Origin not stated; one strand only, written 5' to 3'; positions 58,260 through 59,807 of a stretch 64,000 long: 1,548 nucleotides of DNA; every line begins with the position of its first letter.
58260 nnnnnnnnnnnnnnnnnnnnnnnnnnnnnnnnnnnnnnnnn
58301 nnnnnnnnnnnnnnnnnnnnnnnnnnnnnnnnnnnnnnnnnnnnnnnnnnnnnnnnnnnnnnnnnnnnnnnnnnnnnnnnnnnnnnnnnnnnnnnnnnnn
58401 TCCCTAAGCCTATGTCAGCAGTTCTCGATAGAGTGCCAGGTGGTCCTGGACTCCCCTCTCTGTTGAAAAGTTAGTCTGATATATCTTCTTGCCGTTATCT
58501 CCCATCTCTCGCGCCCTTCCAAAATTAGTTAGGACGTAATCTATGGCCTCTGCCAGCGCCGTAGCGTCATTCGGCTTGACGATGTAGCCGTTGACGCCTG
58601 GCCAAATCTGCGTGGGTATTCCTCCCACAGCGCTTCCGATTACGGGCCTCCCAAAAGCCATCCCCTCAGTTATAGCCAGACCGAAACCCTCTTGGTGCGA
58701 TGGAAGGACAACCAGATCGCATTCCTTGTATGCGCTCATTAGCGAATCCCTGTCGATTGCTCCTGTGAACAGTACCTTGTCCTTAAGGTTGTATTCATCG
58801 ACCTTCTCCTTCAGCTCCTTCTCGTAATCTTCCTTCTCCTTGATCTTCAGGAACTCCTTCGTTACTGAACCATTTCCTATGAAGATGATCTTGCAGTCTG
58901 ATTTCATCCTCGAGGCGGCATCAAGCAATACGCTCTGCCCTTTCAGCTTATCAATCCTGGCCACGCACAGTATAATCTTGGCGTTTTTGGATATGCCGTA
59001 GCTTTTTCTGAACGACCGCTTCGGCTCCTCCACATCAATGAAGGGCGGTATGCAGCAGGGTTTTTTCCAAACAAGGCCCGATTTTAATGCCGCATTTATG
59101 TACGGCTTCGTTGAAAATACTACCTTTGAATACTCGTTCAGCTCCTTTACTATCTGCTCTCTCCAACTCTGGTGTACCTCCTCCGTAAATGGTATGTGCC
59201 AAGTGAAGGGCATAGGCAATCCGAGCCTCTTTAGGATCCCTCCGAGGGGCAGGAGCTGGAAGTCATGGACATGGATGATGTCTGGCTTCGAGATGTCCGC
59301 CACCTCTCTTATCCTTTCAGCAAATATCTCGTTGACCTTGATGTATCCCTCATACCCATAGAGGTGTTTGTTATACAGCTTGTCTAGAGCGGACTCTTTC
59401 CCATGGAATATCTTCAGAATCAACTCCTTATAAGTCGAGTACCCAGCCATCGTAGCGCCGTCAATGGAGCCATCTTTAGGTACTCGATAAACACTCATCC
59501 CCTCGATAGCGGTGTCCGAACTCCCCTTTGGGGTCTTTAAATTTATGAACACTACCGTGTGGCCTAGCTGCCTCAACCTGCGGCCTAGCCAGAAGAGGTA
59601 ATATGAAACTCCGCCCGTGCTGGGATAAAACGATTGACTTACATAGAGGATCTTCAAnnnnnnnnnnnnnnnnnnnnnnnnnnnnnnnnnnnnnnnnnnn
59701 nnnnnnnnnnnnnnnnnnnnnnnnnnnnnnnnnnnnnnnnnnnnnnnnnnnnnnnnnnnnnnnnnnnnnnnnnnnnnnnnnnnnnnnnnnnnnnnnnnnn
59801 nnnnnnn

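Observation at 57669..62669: AT-rich island: HAD-IIB phosphatase + GT4 glycosyltransferase + 548-aa coiled-coil protein + MscS (osmoadaptation module with an unknown scaffold protein)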

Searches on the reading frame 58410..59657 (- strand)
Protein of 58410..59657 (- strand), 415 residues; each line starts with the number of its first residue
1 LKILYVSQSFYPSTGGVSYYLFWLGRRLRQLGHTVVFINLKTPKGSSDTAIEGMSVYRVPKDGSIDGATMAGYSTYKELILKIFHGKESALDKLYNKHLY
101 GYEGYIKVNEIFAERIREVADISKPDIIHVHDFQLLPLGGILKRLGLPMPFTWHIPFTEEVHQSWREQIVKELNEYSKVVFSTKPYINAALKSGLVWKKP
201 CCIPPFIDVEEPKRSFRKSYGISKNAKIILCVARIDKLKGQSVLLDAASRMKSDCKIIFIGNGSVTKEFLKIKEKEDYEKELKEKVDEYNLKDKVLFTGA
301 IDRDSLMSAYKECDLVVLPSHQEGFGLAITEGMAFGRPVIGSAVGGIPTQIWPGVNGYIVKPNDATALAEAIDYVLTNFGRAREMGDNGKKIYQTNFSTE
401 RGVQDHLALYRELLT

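Call 3: search_protein_families(library=pfam, proteins=[window:58410-59657:-], max_evalue=0.01)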
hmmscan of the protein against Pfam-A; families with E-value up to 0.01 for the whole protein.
window:58410-59657:- (415 aa): 10 families
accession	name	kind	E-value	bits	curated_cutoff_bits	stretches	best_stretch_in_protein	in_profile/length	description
PF00534.26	Glycos_transf_1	-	1.6e-43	148.6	26.4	1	214-391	3-171/172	Glycosyl transferases group 1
PF13692.12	Glyco_trans_1_4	-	2.5e-32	112.5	27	1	227-378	2-142/142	Glycosyl transferases group 1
PF00982.27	Glyco_transf_20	-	2.2e-15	56.8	32.5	1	53-189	73-210/473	Glycosyltransferase family 20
PF13439.12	Glyco_transf_4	-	2.2e-13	51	28.5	1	15-210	2-169/170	Glycosyltransferase Family 4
PF20706.3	GT4-conflict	-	5.8e-10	39.1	26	1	197-384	171-363/385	Family 4 Glycosyltransferase in conflict systems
PF13579.12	Glyco_trans_4_4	-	1.8e-08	35.3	29.7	1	15-165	1-112/158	Glycosyl transferase 4-like domain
PF08323.17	Glyco_transf_5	-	1.9e-07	31.5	22.7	1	2-162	1-166/239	Starch synthase catalytic domain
PF13524.12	Glyco_trans_1_2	-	4.2e-06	27.2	25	1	253-405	13-141/144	Glycosyl transferase-like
PF21269.3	TreT_GT1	-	4.4e-05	23.6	27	1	103-187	65-143/144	Trehalose synthase, N-terminal domain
PF13477.12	Glyco_trans_4_2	-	9.1e-05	23.1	23.4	0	105-174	55-129/139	Glycosyl transferase 4-like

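Call 4: search_protein_families(library=ncbifam, proteins=[window:58410-59657:-], max_evalue=0.01)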
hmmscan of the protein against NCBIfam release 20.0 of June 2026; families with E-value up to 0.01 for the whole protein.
window:58410-59657:- (415 aa): 51 families (the best 25 are shown)
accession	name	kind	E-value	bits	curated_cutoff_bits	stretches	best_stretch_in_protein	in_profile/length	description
NF041876.1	EPS_EpsE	equivalog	1.2e-29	103.8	400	1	208-403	196-386/389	exopolysaccharide biosynthesis GT4 family glycosyltransferase EpsE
TIGR03999.1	thiol_BshA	equivalog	4.1e-29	101.6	273.7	1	196-414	165-374/375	N-acetyl-alpha-D-glucosaminyl L-malate synthase BshA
TIGR03449.1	mycothiol_MshA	equivalog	7.2e-26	91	462.5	1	215-414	209-404/406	D-inositol-3-phosphate glycosyltransferase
NF038295.1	EPS_HpsP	equivalog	2.1e-25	89.5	550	1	211-413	192-387/388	hormogonium polysaccharide biosynthesis glycosyltransferase HpsP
TIGR02149.1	glgA_Coryne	subfamily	1.1e-24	87.4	302.4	1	212-413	190-390/391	glycogen synthase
TIGR03088.1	stp2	hypoth_equivalog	1.3e-24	87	409.05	1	221-414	189-374/374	TIGR03088 family PEP-CTERM/XrtA system glycosyltransferase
NF047684.1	TeichurnBiosyTuaC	equivalog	1.1e-21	77.3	550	1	206-413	199-389/391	teichuronic acid biosynthesis protein TuaC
TIGR04157.1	glyco_rSAM_CFB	subfamily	2.3e-21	76.3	400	1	211-401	212-397/406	TIGR04157 family glycosyltransferase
NF041139.1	TreT_Thcocales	equivalog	7.1e-20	71.2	775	1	105-412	109-411/412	trehalose synthase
NF046085.1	XrtY_assoc_Gly1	equivalog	1.7e-19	70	400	1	167-414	152-385/387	XrtY-associated glycosyltransferase XYAG1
NF012028.0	PRK15484.1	subfamily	1.4e-18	67.2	618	1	210-401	177-366/380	lipopolysaccharide N-acetylglucosaminyltransferase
TIGR04047.1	MSMEG_0565_glyc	hypoth_equivalog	1.6e-18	67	259.85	1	215-412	183-373/373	MSMEG_0565 family glycosyltransferase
TIGR04063.1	stp3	hypoth_equivalog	2.1e-18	66.4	442.05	1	209-414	197-396/397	TIGR04063 family PEP-CTERM/XrtA system glycosyltransferase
TIGR02095.1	glgA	subfamily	2.8e-18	65.8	328.45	1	211-413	277-477/477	glycogen/starch synthase, ADP-glucose type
NF041010.1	glycosy_Agl16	equivalog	9e-18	64.2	575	1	224-393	177-332/352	glycosylation protein Agl16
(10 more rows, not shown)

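Call 11: search_solved_structures(query=window:58410-59657:-, max_evalue=0.001)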
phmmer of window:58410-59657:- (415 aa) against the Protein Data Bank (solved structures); distinct sequences matched with E-value up to 0.001: 79 (the best 60 are shown).
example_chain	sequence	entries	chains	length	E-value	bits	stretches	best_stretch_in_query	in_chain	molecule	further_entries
6kih_A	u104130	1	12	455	1.3e-26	97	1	208-413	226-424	Tll1590 protein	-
2jjm_A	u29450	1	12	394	2.4e-21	79.6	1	214-414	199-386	GLYCOSYL TRANSFERASE, GROUP 1 FAMILY PROTEIN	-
3mbo_A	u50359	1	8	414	3.2e-21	79.2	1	214-414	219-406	Glycosyltransferase, group 1 family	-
2x6q_A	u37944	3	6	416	5.7e-18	68.5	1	118-409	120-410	TREHALOSE-SYNTHASE TRET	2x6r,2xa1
2xa2_A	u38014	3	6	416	3.8e-17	65.8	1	118-409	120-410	TREHALOSE-SYNTHASE TRET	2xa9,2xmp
5i45_A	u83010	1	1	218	8.5e-17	64.6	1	275-412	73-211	Glycosyl transferases group 1 family protein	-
5d00_A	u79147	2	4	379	1.2e-16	64.1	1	214-413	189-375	N-acetyl-alpha-D-glucosaminyl L-malate synthase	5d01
7mi0_A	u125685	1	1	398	2.8e-15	59.6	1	217-414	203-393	Glycosyltransferase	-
4xso_B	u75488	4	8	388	2.9e-14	56.3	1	215-397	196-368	Alr3699 protein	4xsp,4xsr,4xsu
7qsg_A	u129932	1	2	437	1.8e-13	53.7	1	111-412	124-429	D-inositol 3-phosphate glycosyltransferase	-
3c4q_A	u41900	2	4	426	1.7e-12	50.4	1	216-391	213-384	Predicted glycosyltransferases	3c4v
3c48_A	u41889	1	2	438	1.9e-12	50.3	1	216-391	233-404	Predicted glycosyltransferases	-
6n1x_A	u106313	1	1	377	9.3e-12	48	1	215-369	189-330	Glycosyltransferase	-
3fro_A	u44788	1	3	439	1e-11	47.8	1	210-410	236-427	GlgA glycogen synthase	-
2bis_A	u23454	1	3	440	1.1e-11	47.8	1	210-410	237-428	GLGA GLYCOGEN SYNTHASE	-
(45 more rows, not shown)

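Call 18: search_protein_families(library=padloc, proteins=[window:58410-59657:-], max_evalue=0.01)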
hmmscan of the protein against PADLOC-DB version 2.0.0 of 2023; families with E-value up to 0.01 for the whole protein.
window:58410-59657:- (415 aa): 0 families
